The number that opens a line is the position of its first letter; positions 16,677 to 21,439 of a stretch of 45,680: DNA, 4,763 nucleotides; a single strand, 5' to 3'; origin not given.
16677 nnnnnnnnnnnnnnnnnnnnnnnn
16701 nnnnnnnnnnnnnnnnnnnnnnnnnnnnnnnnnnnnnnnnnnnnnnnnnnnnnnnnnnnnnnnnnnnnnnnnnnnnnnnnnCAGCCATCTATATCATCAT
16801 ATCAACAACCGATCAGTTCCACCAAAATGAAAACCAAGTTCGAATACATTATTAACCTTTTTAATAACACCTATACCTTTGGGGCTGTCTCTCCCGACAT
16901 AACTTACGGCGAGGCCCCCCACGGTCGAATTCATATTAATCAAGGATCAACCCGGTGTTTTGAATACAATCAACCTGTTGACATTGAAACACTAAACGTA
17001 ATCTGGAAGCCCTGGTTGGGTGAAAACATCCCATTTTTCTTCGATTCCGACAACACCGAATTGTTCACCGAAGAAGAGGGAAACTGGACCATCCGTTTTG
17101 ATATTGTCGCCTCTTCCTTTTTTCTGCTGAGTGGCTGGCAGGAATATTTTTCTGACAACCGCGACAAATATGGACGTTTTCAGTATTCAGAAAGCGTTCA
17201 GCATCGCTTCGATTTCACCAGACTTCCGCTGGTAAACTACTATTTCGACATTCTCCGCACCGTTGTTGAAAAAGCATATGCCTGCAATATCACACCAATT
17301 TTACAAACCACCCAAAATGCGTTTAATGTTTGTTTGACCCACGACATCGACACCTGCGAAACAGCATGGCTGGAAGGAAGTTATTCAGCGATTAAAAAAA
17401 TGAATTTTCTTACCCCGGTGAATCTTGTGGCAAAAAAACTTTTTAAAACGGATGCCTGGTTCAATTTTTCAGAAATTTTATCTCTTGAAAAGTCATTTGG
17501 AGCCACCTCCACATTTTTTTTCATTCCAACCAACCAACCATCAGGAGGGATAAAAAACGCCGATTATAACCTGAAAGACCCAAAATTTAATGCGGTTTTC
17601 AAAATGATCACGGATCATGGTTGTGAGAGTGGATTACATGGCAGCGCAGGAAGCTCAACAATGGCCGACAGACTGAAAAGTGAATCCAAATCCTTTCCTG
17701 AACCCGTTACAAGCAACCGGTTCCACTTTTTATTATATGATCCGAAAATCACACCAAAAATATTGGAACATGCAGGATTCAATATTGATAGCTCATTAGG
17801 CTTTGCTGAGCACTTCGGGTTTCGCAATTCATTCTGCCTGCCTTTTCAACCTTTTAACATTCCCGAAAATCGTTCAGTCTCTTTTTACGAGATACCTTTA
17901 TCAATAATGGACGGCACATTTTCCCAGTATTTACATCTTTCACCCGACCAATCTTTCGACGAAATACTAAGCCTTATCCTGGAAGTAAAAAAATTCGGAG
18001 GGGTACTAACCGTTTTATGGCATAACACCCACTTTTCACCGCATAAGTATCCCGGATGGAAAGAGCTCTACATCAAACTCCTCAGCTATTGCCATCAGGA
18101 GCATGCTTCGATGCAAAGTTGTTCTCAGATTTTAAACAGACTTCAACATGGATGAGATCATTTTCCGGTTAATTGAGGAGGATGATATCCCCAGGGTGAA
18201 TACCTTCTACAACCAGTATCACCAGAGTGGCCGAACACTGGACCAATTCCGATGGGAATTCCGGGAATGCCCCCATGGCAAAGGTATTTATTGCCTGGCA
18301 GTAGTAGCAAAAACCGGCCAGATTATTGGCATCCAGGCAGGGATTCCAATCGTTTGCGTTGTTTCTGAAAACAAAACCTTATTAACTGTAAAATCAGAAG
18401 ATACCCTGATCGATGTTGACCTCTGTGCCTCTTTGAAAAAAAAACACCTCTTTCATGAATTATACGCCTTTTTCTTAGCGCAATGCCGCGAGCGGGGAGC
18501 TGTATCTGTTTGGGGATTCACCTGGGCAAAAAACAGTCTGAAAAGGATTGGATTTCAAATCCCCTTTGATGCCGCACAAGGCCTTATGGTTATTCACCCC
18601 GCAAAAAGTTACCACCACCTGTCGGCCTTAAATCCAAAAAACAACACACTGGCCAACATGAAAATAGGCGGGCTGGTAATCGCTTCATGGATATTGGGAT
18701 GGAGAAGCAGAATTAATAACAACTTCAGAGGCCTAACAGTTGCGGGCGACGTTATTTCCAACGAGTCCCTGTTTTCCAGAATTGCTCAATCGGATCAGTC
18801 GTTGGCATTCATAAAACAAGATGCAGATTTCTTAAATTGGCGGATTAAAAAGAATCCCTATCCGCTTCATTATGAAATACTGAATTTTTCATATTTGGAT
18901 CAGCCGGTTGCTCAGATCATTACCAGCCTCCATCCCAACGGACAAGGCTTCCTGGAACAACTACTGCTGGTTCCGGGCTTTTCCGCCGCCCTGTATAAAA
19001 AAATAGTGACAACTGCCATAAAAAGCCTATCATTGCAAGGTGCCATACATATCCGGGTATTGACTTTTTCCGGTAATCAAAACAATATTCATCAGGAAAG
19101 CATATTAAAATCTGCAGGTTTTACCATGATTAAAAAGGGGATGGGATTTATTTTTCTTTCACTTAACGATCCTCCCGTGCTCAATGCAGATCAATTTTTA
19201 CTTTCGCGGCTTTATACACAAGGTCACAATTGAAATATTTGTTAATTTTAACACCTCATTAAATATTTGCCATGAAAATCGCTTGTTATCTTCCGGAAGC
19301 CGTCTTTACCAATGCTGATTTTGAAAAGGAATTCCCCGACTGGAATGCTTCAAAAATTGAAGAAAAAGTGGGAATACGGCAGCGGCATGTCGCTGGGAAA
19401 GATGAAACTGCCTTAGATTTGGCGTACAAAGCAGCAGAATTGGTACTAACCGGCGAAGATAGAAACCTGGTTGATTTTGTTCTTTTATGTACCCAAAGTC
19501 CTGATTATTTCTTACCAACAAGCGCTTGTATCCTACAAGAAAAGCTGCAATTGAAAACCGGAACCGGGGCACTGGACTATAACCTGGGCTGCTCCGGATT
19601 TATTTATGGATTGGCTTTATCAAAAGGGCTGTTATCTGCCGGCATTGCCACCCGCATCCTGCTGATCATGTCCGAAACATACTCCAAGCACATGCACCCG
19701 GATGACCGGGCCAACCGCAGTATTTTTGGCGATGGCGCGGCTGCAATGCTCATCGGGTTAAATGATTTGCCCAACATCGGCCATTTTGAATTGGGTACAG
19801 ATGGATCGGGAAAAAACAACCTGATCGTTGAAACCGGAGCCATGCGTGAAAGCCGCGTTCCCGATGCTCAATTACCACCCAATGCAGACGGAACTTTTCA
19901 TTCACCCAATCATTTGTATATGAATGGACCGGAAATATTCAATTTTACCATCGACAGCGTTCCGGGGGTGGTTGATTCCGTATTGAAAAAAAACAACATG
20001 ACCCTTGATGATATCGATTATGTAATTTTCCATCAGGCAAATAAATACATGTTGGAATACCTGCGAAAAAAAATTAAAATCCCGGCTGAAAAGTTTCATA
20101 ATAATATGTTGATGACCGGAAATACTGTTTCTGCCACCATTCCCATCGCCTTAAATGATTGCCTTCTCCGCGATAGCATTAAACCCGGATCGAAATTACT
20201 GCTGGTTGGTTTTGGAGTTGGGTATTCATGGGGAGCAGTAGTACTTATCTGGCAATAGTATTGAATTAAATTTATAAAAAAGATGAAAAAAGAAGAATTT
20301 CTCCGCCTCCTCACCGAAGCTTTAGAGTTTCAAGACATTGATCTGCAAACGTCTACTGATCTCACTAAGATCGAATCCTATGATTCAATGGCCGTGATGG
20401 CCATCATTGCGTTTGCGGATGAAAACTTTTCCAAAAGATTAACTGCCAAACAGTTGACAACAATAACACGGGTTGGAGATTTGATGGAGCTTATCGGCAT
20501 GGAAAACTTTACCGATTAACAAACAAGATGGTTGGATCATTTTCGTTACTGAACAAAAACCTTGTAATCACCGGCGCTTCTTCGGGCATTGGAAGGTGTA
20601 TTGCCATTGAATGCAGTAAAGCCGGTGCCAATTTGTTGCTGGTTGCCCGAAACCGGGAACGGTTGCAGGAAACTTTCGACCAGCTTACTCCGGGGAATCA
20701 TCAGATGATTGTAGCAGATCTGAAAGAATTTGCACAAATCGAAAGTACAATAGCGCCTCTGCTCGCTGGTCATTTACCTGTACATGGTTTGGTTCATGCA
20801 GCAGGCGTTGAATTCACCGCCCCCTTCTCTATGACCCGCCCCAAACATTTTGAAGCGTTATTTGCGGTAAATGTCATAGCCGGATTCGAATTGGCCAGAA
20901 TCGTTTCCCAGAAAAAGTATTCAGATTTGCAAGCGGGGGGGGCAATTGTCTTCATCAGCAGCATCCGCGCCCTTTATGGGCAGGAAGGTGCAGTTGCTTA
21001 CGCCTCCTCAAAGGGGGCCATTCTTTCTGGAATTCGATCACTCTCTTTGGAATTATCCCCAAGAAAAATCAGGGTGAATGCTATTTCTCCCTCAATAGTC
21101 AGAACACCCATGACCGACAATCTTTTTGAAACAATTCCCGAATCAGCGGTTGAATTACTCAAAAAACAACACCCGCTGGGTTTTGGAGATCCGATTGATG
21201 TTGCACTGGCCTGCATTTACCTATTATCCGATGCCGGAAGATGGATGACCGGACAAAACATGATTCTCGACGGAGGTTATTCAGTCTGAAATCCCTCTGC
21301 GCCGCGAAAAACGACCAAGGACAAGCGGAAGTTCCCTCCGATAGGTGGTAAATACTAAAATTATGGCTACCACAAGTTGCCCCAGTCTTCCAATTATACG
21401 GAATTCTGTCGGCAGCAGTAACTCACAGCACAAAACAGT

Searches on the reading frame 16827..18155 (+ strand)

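Call 58: search_protein_families(library=pfam, proteins=[window:16827-18155:+], max_evalue=0.0001)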
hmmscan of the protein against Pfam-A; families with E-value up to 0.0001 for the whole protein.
window:16827-18155:+ (442 aa): 1 family
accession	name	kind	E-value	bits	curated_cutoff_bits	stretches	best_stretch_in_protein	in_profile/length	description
PF23019.1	DUF7033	-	2.7e-22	79.4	27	1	89-176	1-83/90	Family of unknown function (DUF7033)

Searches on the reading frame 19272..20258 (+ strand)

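Call 33: search_protein_families(library=pfam, proteins=[window:19272-20258:+], max_evalue=0.001)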
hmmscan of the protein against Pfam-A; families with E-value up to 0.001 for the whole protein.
window:19272-20258:+ (328 aa): 3 families
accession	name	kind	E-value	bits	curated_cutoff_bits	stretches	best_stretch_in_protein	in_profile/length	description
PF08541.16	ACP_syn_III_C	-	1.9e-30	105.3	26.6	1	238-327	1-90/90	3-Oxoacyl-[acyl-carrier-protein (ACP)] synthase III C terminal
PF08545.16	ACP_syn_III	-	4.2e-20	71.9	24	1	101-178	1-80/80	3-Oxoacyl-[acyl-carrier-protein (ACP)] synthase III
PF00195.25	Chal_sti_synt_N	-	1.7e-06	28.1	27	1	47-162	99-222/225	Chalcone and stilbene synthases, N-terminal domain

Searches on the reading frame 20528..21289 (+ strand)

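Call 33: search_protein_families(library=pfam, proteins=[window:20528-21289:+], max_evalue=0.001)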
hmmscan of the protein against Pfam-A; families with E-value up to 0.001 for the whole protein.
window:20528-21289:+ (253 aa): 3 families
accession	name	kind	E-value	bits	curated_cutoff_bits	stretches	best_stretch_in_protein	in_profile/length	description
PF13561.12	adh_short_C2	-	8.1e-48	163.5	27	1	16-252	1-236/236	Enoyl-(Acyl carrier protein) reductase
PF00106.31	adh_short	-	4.2e-42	144.3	26.6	1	10-202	1-193/195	short chain dehydrogenase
PF08659.16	KR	-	4.3e-13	50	22.6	1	13-161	4-152/180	KR domain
